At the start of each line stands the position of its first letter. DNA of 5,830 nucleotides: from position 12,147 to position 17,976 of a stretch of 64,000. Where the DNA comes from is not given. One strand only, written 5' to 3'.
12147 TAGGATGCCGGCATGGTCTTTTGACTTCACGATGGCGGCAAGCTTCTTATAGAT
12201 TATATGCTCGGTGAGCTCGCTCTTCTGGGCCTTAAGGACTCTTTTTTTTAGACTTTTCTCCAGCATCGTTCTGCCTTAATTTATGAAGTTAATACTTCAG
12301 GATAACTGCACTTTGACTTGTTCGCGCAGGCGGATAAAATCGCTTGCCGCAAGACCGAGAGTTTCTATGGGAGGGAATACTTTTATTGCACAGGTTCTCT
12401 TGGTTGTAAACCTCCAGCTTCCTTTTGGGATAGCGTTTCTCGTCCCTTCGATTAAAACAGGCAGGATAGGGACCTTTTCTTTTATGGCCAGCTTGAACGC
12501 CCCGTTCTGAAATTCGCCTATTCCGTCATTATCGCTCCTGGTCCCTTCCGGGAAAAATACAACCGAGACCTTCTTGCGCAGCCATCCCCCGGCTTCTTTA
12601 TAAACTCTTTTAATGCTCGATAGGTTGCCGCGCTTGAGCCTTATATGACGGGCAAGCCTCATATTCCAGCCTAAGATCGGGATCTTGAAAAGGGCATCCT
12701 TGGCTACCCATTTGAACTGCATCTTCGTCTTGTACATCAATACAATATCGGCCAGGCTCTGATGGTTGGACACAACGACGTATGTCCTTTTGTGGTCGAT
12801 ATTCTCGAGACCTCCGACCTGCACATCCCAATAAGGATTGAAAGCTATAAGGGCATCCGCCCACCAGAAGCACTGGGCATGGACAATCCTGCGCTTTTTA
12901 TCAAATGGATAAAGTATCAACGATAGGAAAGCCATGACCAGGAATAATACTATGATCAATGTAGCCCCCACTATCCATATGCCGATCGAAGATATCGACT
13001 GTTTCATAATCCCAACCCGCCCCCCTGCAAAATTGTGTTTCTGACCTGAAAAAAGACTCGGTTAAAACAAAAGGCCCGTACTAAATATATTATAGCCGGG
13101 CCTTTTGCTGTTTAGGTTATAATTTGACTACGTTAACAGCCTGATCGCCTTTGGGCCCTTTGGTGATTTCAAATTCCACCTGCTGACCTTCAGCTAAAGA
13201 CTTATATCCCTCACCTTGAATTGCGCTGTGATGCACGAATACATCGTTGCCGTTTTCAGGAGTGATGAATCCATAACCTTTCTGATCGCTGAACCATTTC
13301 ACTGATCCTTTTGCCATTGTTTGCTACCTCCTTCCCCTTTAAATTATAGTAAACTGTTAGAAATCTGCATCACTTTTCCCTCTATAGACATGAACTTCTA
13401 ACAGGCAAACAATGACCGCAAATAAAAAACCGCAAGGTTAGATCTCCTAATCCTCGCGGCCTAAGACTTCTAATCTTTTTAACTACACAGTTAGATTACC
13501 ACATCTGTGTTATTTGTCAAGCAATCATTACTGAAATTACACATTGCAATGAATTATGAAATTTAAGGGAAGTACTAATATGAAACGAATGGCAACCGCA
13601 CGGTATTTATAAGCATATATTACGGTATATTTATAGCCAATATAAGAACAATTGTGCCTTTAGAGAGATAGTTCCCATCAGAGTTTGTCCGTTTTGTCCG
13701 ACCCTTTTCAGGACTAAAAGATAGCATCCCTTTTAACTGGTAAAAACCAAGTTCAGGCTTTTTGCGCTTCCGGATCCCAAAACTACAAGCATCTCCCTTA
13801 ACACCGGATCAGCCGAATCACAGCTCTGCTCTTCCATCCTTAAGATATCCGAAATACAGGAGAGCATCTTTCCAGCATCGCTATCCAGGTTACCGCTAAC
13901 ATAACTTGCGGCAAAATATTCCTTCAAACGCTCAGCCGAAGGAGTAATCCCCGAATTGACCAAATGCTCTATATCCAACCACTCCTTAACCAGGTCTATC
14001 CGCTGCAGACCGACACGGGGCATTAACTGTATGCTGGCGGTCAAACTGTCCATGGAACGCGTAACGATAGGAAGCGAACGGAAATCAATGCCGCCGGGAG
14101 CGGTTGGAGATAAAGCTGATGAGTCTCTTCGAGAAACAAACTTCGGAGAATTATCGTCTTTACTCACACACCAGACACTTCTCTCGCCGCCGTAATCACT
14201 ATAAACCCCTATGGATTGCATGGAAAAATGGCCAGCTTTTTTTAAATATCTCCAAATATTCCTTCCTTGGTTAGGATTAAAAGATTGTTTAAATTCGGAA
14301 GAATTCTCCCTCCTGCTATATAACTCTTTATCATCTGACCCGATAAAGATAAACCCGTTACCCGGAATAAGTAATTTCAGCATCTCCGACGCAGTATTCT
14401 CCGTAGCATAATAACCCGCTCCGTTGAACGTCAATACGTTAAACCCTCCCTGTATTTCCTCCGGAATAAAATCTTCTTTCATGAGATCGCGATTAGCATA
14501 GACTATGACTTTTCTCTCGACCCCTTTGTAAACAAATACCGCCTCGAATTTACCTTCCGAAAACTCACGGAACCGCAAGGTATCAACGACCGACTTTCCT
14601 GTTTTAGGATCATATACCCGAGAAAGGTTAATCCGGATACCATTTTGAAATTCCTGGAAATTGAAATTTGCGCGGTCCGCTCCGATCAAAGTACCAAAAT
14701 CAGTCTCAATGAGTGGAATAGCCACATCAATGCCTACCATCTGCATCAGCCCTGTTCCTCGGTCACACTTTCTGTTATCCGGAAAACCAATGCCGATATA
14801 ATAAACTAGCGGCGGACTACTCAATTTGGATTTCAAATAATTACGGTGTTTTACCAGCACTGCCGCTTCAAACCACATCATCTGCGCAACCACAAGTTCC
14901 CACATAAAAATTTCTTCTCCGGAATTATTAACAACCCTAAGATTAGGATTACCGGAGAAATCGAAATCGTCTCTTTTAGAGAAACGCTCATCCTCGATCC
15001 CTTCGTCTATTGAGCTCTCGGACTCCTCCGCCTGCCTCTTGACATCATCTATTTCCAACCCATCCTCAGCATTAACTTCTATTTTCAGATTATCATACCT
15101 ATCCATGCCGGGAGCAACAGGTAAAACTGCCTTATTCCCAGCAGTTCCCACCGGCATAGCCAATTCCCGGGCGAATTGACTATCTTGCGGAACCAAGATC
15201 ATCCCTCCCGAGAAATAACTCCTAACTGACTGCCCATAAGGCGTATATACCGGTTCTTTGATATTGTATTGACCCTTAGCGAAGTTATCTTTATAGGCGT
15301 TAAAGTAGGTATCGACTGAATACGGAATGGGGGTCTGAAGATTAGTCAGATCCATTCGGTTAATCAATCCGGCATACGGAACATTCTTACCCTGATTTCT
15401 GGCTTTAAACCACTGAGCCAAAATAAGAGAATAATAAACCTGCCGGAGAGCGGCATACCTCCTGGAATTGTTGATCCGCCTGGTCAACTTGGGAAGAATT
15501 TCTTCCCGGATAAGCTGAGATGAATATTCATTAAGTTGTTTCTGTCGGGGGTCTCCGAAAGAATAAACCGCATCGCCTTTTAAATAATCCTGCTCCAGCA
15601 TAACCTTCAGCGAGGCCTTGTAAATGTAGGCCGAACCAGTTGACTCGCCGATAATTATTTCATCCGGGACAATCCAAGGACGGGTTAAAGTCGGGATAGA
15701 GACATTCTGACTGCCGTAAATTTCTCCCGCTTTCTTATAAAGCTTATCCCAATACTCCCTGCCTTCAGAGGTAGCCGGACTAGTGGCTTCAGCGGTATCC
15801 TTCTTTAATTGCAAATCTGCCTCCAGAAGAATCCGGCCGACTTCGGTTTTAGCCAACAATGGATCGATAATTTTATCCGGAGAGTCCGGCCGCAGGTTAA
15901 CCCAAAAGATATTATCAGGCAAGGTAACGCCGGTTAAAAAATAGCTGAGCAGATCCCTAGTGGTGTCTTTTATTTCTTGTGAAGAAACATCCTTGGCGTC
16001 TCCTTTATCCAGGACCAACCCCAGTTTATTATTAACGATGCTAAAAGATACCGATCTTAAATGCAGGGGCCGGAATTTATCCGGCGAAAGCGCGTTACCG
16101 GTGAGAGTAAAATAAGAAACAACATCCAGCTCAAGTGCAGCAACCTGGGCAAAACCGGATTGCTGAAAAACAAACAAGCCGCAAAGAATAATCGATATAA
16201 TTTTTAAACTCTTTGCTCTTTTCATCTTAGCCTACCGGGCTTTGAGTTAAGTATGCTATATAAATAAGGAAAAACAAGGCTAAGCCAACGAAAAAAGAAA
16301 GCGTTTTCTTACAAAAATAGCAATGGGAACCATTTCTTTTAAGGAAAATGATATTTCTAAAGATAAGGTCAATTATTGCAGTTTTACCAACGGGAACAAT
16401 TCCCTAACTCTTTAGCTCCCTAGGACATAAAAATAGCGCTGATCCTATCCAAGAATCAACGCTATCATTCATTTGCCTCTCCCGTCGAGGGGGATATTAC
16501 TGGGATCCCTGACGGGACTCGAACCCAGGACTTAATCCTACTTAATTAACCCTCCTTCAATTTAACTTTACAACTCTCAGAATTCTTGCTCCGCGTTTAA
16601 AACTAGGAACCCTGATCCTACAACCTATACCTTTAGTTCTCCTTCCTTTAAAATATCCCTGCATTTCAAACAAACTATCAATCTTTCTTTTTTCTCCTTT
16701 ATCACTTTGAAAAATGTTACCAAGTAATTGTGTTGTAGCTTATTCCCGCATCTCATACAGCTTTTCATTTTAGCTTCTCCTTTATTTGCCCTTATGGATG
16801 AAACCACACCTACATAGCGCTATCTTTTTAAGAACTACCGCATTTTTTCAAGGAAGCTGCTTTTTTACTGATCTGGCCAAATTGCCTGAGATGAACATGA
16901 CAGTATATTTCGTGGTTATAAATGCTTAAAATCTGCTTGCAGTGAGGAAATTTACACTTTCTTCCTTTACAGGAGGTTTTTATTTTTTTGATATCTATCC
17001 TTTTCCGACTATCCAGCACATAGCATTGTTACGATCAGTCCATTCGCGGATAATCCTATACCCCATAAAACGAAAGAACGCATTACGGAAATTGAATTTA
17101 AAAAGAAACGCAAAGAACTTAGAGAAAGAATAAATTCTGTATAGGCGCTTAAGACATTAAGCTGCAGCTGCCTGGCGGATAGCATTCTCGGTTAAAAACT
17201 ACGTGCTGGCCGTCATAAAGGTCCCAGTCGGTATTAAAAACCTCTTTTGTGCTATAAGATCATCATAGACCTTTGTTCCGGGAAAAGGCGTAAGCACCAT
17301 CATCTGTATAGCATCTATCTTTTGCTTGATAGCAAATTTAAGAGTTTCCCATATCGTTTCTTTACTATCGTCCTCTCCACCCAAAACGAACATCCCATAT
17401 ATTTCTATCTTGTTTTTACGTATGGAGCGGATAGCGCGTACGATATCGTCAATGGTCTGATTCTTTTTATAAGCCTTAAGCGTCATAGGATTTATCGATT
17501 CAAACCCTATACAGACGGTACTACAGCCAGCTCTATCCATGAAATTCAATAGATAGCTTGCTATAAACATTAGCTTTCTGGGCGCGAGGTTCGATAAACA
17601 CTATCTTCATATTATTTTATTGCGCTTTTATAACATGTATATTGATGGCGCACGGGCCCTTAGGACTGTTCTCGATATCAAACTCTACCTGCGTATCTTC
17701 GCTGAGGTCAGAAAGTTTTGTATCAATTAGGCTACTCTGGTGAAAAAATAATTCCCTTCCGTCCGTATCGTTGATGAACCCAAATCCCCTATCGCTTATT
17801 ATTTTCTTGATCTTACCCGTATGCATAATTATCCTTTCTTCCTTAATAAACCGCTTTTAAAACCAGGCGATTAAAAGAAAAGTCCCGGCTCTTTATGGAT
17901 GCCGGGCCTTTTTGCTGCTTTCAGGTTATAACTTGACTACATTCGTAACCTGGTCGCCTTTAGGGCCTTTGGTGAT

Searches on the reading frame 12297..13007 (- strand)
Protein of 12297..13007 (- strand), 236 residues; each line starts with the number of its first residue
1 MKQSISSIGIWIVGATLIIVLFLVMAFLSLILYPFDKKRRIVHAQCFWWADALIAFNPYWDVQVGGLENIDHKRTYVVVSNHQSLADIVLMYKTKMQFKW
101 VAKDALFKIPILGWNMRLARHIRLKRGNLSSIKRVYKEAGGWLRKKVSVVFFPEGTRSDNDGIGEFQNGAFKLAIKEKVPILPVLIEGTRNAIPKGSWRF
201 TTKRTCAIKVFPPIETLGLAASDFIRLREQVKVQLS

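Call 51: search_protein_families(library=ncbifam, proteins=[window:12297-13007:-], max_evalue=0.01)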
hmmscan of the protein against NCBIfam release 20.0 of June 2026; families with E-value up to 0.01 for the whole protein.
window:12297-13007:- (236 aa): 10 families
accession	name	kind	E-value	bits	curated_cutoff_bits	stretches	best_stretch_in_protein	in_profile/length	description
TIGR00530.1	AGP_acyltrn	subfamily_domain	1.8e-30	105.4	102.95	1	61-186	3-129/130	1-acylglycerol-3-phosphate O-acyltransferase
NF052553.1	LyOrLpactfOlsABRUA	equivalog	9.1e-14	51.2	300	1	8-172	5-165/263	lyso-ornithine lipid O-acyltransferase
NF011593.0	PRK15018.1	equivalog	2.8e-13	50.2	501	1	57-214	46-204/245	1-acylglycerol-3-phosphate O-acyltransferase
NF006386.0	PRK08633.1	equivalog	1.5e-11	42.8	1221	1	53-189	420-554/1147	acyl-[ACP]--phospholipid O-acyltransferase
NF058536.1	LPAAT_acyl_YihG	equivalog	5.5e-10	39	260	1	12-116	13-128/290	1-acylglycerol-3-phosphate O-acyltransferase, YihG family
NF010621.0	PRK14014.1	domain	8e-10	38.3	186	1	10-117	17-134/301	acetyltransferase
NF005291.0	PRK06814.1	equivalog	1.6e-09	36.3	1349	1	53-215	432-595/1140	acyl-[ACP]--phospholipid O-acyltransferase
NF052552.1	LyOrLpactfOlsARHOCB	equivalog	1.6e-07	30.6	300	1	74-179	86-193/271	lyso-ornithine lipid O-acyltransferase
NF052615.1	orn_lipid_OlsF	equivalog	1e-06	27.6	620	1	53-191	59-200/570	bifunctional ornithine lipid synthase OlsF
NF005959.0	PRK08043.1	equivalog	0.0032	15.8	886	1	59-192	13-143/719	bifunctional acyl-ACP--phospholipid O-acyltransferase/long-chain-fatty-acid--ACP ligase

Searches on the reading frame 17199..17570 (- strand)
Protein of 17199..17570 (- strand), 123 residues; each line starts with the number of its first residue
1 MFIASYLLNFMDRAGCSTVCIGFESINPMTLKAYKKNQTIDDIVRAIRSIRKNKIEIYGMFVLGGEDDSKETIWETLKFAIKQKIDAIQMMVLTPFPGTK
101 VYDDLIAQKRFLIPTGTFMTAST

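Call 12: search_protein_families(library=pfam, proteins=[window:17199-17570:-])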
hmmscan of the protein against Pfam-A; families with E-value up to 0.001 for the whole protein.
window:17199-17570:- (123 aa): 1 family
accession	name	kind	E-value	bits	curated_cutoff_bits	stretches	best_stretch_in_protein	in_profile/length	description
PF04055.27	Radical_SAM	-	4.3e-09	37.2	29.5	1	8-80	94-166/166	Radical SAM superfamily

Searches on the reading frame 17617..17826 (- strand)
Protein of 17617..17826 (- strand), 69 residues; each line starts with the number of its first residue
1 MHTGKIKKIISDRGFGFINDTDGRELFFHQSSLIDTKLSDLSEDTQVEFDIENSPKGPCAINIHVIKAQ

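Call 12: search_protein_families(library=pfam, proteins=[window:17617-17826:-])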
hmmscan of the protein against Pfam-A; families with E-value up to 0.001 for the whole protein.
window:17617-17826:- (69 aa): 1 family
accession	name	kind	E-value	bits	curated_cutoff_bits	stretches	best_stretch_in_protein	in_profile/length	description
PF00313.28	CSD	-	7.2e-18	64.7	27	1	3-64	2-64/66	'Cold-shock' DNA-binding domain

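Call 51: search_protein_families(library=ncbifam, proteins=[window:17617-17826:-], max_evalue=0.01)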
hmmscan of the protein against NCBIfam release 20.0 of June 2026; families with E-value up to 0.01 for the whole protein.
window:17617-17826:- (69 aa): 11 families
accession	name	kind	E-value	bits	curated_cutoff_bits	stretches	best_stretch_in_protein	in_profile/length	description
NF049933.1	TransAntitermCspE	equivalog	1.9e-15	56.7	120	1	2-66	4-69/69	transcription antiterminator/RNA stability regulator CspE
NF008190.0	PRK10943.1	subfamily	3.1e-11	43.1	137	1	4-65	6-68/69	cold shock-like protein CspC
NF007679.0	PRK10354.1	subfamily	9e-11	41.9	130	1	3-64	6-68/70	RNA chaperone/antiterminator CspA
NF007378.0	PRK09890.1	equivalog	1.1e-10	41.5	144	1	3-63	6-67/70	cold shock protein CspG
NF007062.0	PRK09507.1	subfamily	1.3e-10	41.1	133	1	4-64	6-67/69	transcription antiterminator/RNA stability regulator CspE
NF038236.1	retron_eff_Se72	equivalog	2.1e-10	40.3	82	1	12-65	9-61/62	retron Se72 family effector protein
TIGR02381.1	cspD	equivalog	3.4e-08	33.3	115.4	1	1-66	1-67/68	cold shock domain-containing protein CspD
NF011574.0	PRK14998.1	equivalog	1.6e-06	28.2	147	1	1-68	1-69/73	cold shock-like protein CspD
NF007405.0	PRK09937.1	equivalog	1.5e-05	25.1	152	1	1-63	1-64/74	cold shock-like protein CspD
NF012007.0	PRK15463.1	subfamily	0.00025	20.8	111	1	3-64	6-68/70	cold shock-like protein CspF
NF012008.0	PRK15464.1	equivalog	0.0029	17.7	141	1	3-64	6-68/70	cold shock-like protein CspH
